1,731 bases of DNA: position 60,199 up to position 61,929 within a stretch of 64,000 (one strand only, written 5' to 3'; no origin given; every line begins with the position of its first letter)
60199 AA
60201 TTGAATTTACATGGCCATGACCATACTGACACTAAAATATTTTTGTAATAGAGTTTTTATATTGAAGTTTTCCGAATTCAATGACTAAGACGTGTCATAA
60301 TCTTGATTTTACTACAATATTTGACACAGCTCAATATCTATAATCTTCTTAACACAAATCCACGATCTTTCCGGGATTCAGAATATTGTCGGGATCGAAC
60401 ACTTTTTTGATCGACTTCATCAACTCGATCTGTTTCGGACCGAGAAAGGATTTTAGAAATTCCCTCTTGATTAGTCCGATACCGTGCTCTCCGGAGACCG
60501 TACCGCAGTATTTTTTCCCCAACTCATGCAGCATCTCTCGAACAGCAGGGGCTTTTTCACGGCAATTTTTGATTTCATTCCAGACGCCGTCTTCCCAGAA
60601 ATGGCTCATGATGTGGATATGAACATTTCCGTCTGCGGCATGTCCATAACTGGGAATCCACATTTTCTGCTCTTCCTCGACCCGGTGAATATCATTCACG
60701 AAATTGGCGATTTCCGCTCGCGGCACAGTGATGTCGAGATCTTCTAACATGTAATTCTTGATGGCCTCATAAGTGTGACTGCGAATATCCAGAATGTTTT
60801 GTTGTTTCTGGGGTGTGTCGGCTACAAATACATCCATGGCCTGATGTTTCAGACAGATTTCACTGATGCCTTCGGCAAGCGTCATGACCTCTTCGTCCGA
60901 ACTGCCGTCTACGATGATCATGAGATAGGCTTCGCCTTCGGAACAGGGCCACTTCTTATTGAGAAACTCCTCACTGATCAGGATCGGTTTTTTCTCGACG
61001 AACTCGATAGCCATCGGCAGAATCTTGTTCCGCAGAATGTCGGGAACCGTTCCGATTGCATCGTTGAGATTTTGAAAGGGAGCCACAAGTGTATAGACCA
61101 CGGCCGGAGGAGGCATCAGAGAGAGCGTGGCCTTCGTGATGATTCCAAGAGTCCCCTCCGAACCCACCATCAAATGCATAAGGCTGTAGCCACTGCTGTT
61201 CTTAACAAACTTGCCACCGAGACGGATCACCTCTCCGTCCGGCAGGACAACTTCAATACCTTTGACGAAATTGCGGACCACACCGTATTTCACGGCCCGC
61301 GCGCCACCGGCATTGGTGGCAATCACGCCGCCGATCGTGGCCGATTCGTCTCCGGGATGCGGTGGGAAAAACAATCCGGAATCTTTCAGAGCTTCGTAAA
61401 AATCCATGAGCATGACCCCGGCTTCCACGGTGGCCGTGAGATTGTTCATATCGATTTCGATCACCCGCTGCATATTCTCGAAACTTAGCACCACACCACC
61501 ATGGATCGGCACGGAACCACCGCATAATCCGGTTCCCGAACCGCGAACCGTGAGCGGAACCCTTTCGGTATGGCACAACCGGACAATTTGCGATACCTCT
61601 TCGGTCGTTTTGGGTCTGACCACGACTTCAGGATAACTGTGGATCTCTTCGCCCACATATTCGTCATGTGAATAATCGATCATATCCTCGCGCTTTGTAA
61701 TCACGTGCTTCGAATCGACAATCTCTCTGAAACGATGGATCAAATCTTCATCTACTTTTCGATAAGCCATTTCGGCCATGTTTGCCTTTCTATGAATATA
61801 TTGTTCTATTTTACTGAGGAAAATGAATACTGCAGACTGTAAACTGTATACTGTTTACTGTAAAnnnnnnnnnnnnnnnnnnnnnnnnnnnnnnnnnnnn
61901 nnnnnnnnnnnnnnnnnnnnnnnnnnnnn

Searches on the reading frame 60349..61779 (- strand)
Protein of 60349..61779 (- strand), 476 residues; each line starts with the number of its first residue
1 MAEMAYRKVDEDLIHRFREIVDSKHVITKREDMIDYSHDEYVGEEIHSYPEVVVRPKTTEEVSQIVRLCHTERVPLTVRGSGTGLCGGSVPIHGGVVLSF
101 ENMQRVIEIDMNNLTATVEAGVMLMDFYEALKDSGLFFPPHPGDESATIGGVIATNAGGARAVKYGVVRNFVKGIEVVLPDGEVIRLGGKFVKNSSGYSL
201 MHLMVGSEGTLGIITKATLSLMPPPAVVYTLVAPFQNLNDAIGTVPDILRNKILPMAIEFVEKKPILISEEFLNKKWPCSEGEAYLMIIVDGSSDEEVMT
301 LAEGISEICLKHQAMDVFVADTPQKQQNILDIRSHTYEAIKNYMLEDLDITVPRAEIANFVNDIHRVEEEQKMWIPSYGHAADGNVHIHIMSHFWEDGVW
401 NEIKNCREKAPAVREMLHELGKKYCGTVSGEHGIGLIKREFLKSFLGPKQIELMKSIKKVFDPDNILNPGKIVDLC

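Call 17: search_protein_families(library=pfam, proteins=[window:60349-61779:-], max_evalue=0.00001)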
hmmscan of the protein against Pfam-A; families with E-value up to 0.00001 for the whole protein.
window:60349-61779:- (476 aa): 2 families
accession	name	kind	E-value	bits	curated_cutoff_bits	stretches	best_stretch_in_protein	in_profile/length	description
PF02913.24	FAD-oxidase_C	-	3.1e-52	178.2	21.2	1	225-472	2-248/248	FAD linked oxidases, C-terminal domain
PF01565.28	FAD_binding_4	-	2.4e-43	147.6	26.4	1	50-188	1-139/139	FAD binding domain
